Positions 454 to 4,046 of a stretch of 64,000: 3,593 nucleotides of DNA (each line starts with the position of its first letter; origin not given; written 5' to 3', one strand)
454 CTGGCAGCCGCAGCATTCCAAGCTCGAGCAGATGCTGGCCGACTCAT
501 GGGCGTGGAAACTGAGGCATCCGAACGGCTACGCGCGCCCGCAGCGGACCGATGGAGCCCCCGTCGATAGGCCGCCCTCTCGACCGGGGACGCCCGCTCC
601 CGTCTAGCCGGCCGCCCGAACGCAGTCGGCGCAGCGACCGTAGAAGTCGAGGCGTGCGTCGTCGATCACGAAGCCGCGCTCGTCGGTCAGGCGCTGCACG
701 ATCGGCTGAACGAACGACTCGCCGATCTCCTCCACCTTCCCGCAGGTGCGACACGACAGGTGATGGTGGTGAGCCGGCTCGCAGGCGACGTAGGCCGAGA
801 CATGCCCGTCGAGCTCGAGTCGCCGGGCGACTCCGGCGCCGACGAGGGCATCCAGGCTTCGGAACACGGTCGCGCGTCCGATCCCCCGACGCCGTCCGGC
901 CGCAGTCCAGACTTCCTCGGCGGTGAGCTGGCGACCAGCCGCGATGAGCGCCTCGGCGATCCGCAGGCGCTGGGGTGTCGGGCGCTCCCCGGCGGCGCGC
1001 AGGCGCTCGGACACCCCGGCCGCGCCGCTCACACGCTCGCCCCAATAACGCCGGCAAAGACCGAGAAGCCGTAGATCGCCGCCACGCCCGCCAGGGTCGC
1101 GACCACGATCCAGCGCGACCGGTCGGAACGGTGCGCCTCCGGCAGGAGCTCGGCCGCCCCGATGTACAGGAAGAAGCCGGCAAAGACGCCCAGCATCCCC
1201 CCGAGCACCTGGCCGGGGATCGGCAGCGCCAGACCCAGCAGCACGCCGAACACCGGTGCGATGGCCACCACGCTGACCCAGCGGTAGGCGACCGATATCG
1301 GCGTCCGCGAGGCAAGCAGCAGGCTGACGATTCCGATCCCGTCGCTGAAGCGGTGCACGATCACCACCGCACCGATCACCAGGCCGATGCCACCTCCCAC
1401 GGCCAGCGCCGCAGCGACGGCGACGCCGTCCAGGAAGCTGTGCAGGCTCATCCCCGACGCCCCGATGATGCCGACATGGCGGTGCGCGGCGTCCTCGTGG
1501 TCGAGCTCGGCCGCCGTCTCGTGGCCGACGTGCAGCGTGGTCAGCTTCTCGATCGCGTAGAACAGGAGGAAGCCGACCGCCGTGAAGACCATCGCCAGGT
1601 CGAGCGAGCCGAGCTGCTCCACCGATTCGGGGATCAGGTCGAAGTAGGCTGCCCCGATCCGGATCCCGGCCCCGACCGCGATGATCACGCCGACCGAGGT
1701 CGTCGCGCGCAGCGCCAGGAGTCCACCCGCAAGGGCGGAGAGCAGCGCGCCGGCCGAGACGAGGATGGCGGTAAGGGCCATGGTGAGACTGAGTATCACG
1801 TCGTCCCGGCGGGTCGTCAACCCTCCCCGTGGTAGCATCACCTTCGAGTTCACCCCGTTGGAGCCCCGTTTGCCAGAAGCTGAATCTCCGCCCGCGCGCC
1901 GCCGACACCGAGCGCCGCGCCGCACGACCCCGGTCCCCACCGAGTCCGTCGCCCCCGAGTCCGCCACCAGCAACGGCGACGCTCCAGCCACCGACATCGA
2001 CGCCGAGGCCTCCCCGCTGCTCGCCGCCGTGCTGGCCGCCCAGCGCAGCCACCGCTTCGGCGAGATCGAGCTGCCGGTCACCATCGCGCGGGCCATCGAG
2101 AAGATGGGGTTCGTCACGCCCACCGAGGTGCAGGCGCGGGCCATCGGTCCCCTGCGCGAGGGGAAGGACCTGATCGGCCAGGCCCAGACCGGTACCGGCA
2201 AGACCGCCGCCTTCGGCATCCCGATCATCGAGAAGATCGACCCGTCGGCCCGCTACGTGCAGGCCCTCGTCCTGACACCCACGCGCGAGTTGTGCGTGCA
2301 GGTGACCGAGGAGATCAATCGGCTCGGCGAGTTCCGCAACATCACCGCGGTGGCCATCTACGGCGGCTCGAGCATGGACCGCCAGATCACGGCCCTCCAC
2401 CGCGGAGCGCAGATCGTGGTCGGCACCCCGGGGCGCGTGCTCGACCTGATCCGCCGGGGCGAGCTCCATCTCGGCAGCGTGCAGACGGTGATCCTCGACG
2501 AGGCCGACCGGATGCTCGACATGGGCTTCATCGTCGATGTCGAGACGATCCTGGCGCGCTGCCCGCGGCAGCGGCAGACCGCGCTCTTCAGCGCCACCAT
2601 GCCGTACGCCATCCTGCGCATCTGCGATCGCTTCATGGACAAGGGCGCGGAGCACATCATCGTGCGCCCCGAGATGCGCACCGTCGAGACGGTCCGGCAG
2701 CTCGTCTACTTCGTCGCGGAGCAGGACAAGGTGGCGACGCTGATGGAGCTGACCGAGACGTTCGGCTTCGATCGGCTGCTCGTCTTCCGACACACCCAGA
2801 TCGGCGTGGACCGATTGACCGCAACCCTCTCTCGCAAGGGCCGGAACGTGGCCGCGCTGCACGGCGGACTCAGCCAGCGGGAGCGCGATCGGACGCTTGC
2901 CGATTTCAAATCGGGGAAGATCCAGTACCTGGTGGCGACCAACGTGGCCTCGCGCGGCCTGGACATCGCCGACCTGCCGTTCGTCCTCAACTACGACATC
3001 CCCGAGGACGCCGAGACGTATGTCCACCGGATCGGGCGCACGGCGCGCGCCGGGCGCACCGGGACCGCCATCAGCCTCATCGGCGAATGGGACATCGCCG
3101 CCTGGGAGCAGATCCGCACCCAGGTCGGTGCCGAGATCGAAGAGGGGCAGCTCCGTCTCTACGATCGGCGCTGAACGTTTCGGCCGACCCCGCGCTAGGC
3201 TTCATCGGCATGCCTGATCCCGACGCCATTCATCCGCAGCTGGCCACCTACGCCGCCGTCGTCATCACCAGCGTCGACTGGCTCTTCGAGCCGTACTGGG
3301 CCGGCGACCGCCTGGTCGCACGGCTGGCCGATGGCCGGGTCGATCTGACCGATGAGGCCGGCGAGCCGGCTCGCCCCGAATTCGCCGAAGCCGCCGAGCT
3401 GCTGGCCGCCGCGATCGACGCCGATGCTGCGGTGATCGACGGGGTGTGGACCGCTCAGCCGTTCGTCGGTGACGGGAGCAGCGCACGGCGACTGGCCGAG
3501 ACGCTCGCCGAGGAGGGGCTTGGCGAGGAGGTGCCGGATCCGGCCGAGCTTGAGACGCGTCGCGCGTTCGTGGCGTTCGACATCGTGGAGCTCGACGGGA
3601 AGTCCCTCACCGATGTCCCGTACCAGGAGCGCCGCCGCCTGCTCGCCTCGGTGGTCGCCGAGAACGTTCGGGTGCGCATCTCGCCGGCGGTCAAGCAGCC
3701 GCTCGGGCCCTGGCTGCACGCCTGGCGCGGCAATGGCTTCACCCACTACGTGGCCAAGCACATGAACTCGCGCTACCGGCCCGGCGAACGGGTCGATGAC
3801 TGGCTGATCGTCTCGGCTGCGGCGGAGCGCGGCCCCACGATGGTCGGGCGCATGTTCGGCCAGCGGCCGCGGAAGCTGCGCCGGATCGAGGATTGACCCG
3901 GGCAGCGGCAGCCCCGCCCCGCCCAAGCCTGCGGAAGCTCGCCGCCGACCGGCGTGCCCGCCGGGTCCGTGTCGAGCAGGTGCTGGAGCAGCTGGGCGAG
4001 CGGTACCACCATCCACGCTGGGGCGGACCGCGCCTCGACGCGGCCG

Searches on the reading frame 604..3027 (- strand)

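Call 36: search_protein_families(library=pfam, proteins=[window:604-3027:-], max_evalue=0.01)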
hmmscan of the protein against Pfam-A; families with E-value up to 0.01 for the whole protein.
window:604-3027:- (807 aa): 1 family
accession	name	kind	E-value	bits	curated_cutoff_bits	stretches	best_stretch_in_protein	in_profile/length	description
PF01475.25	FUR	-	6e-19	68.8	23.1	1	679-796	2-121/121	Ferric uptake regulator family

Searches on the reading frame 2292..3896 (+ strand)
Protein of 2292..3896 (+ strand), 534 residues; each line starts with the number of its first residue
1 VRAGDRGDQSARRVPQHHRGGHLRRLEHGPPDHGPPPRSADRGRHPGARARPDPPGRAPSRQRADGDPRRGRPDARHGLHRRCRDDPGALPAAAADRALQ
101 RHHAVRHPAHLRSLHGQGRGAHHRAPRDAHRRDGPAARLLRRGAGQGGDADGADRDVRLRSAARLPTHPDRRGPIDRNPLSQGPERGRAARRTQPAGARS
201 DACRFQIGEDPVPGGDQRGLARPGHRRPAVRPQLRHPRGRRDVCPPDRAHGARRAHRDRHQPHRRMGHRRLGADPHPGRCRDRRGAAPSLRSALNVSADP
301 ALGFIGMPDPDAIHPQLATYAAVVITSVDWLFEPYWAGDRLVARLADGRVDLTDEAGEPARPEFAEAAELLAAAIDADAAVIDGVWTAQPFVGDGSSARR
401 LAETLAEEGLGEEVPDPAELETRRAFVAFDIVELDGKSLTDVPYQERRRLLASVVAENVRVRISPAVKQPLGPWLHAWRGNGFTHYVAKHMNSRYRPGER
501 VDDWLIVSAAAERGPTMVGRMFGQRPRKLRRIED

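Call 36: search_protein_families(library=pfam, proteins=[window:2292-3896:+], max_evalue=0.01)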
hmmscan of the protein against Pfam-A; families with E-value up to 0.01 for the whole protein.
window:2292-3896:+ (534 aa): 1 family
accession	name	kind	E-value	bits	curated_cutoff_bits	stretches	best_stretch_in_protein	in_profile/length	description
PF01068.26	DNA_ligase_A_M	-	7.8e-11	42.5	26.2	1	328-505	20-201/204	ATP dependent DNA ligase domain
